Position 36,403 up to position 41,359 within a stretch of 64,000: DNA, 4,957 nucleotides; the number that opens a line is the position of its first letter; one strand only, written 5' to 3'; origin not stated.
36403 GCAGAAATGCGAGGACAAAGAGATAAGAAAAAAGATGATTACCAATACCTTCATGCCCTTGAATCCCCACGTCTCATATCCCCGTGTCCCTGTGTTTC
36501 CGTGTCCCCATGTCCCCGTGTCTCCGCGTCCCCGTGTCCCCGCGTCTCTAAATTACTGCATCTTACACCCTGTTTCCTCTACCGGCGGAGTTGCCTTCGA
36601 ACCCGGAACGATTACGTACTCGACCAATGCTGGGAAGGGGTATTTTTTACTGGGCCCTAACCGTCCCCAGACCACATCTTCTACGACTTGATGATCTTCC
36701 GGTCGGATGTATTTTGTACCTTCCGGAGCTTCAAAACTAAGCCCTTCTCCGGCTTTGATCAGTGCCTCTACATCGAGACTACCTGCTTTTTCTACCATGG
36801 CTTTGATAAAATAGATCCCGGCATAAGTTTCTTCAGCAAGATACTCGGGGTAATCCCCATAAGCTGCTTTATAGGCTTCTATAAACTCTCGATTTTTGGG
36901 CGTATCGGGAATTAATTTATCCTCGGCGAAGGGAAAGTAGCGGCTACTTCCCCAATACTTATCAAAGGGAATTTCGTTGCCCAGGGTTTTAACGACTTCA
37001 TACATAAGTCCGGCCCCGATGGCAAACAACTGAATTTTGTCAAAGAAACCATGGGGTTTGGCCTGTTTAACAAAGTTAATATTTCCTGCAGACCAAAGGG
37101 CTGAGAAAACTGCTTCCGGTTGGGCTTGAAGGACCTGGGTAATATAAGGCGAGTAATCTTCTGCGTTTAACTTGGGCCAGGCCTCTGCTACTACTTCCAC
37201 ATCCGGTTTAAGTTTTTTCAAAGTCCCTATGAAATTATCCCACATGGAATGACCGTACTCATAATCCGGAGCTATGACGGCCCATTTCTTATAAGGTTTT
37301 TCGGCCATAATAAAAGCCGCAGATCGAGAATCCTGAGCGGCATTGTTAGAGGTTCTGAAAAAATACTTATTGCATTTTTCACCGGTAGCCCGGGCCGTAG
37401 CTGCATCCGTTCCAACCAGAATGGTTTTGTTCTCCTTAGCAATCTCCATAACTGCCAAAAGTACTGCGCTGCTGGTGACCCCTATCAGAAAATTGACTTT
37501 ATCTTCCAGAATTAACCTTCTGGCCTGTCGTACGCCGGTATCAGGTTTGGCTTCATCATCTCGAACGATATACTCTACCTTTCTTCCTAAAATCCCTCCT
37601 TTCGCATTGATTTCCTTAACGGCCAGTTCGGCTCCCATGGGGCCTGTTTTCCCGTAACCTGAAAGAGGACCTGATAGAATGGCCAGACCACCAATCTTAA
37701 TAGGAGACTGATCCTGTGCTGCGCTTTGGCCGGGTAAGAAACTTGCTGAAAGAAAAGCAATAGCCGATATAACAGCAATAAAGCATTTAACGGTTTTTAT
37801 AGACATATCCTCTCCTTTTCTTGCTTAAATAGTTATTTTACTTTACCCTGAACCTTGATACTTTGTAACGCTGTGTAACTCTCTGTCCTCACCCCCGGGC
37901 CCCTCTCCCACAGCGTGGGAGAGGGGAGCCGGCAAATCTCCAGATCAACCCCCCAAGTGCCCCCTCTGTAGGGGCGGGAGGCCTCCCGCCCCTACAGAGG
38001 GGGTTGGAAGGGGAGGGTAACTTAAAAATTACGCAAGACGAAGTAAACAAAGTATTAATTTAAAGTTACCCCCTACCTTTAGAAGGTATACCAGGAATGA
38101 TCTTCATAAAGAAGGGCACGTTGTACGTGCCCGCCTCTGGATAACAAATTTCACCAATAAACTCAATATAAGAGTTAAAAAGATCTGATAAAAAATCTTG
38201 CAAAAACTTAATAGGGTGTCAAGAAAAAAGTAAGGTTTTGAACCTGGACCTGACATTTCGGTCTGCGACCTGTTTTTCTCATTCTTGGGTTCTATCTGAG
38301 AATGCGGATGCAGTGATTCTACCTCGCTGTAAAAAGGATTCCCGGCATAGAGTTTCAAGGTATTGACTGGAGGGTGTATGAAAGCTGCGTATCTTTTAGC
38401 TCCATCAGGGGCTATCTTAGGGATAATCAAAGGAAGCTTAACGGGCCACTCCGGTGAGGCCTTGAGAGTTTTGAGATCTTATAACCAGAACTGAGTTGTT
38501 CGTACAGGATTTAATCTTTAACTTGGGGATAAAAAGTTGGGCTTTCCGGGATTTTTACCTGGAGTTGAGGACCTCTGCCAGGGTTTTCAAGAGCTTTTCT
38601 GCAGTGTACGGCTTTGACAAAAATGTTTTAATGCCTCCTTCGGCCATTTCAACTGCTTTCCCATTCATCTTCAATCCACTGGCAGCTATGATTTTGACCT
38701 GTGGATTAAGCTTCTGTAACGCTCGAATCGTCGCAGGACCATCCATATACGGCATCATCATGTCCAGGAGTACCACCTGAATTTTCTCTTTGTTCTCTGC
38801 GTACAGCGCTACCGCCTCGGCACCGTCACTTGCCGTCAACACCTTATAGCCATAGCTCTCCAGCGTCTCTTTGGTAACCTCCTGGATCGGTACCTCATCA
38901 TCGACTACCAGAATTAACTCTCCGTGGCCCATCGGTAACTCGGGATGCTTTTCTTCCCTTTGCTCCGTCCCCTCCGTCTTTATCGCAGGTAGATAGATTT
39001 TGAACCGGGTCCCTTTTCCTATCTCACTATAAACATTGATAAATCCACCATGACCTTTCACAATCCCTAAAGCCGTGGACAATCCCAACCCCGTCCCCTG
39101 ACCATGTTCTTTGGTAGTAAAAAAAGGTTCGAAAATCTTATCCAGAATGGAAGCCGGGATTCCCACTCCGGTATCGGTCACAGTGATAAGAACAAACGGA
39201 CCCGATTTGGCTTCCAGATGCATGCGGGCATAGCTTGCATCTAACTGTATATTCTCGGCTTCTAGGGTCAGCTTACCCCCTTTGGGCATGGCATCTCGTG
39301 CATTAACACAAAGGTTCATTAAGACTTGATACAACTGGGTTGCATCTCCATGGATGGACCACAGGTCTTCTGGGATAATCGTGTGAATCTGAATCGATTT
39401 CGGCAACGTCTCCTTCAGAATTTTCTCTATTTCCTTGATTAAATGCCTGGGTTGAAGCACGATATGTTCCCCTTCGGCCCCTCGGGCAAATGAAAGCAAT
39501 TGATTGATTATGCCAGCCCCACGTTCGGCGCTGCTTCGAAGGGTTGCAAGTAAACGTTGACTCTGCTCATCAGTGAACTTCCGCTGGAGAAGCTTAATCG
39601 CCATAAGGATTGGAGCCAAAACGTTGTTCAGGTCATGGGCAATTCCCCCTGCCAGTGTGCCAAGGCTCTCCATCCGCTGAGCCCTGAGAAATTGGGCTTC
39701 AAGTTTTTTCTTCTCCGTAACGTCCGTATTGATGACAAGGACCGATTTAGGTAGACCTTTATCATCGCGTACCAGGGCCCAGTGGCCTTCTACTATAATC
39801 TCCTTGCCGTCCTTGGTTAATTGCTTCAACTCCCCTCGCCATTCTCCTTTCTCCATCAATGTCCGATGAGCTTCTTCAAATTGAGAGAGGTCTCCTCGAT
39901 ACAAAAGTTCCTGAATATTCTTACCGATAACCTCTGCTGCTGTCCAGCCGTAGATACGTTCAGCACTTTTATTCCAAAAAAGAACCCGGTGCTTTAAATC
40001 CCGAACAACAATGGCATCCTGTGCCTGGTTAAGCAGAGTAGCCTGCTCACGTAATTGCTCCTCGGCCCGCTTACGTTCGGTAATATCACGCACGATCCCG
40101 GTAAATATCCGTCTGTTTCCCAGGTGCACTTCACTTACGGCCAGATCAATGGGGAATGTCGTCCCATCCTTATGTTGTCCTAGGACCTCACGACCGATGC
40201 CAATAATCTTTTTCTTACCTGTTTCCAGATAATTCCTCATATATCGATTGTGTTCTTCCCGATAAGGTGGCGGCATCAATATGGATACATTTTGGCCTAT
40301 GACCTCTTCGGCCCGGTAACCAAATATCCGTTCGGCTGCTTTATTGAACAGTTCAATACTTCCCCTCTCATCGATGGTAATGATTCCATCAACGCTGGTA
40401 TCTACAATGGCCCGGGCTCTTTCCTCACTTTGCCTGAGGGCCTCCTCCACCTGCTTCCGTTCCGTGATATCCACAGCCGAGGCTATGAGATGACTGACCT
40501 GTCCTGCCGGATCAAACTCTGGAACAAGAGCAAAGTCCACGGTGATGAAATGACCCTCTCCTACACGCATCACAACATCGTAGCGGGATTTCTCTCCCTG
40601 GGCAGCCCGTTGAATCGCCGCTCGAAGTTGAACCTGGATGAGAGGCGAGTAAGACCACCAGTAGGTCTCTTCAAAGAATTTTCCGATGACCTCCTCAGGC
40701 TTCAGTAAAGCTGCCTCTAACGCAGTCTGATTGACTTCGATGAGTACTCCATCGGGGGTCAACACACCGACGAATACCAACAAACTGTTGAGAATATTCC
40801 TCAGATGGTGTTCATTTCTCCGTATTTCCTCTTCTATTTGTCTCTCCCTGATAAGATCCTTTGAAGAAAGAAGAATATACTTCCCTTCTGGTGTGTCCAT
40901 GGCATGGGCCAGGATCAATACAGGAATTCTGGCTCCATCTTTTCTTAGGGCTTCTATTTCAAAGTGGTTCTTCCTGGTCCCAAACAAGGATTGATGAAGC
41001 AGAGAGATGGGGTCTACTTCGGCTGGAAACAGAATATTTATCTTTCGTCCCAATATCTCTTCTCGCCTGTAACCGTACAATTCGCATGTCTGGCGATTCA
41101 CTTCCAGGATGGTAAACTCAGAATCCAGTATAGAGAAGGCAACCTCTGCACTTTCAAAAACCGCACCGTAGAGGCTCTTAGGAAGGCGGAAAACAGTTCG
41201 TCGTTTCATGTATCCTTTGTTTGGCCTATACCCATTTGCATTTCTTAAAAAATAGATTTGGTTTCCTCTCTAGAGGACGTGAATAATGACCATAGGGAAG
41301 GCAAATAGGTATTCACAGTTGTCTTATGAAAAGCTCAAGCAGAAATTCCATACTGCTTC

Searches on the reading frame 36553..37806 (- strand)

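Call 61: search_protein_families(library=pfam, proteins=[window:36553-37806:-], max_evalue=0.0001)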
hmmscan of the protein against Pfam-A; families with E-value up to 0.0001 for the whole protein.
window:36553-37806:- (417 aa): 3 families
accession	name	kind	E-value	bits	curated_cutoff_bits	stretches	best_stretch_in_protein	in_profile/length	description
PF13458.12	Peripla_BP_6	-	3.9e-83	280.4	31.7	1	35-381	1-336/343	Periplasmic binding protein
PF13433.12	Peripla_BP_5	-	1.1e-37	130.5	27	1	36-383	1-336/363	Periplasmic binding protein domain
PF01094.35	ANF_receptor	-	4.8e-18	65.8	25.4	1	59-334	6-286/353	Receptor family ligand binding region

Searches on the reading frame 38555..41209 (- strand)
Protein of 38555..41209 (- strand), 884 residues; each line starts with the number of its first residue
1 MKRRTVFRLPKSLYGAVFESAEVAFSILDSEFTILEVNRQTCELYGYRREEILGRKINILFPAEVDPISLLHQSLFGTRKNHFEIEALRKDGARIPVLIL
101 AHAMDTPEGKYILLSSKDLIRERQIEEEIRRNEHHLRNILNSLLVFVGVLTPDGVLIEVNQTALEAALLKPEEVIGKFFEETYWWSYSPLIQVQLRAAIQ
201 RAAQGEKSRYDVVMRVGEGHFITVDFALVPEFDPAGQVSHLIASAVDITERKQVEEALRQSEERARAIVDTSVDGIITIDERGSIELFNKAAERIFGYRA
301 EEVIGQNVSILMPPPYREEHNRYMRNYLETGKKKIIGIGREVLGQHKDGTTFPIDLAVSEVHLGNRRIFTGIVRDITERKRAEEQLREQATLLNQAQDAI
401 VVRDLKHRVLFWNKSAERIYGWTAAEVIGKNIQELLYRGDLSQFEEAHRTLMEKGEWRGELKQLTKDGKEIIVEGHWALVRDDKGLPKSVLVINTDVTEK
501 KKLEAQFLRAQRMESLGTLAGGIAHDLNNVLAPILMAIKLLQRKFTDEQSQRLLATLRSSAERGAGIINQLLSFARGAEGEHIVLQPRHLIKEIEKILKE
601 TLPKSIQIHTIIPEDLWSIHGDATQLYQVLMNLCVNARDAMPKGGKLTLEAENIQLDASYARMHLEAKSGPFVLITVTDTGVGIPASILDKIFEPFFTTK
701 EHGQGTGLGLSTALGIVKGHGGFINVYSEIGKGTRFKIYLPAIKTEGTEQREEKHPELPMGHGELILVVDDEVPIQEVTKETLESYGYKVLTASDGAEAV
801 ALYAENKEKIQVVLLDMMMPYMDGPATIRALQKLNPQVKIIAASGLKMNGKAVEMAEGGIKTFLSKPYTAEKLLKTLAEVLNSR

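Call 61: search_protein_families(library=pfam, proteins=[window:38555-41209:-], max_evalue=0.0001)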
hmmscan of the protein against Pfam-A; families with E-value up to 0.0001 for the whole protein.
window:38555-41209:- (884 aa): 10 families
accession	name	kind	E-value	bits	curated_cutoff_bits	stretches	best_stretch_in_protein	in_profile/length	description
PF13426.13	PAS_9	-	3.3e-56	188.4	27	3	274-378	2-103/103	PAS domain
PF00989.32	PAS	-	2.3e-55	185.9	22.6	3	264-376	2-113/113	PAS fold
PF08448.16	PAS_4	-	1.2e-49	167.5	23.1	4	141-253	2-110/110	PAS fold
PF13188.13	PAS_8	-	4.1e-25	87.2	21.8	3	263-315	1-50/65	PAS domain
PF00072.30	Response_reg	-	3.6e-24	85.5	30.2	1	766-877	1-110/111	Response regulator receiver domain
PF08447.18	PAS_3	-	4.1e-24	85.1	25.6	1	410-492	2-87/89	PAS fold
PF02518.31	HATPase_c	-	1.5e-23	83.8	26.4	1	621-742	1-109/111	Histidine kinase-, DNA gyrase B-, and HSP90-like ATPase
PF00512.31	HisKA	-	4.4e-12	46.3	26.9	1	516-579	2-65/66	His Kinase A (phospho-acceptor) domain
PF24820.1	Diguanyl_cycl_sensor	-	1.8e-10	41.2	28.1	1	273-375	6-109/109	Diguanylate cyclase-like sensor domain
PF12860.13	PAS_7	-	2.3e-06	28.2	27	0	393-502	1-112/115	PAS fold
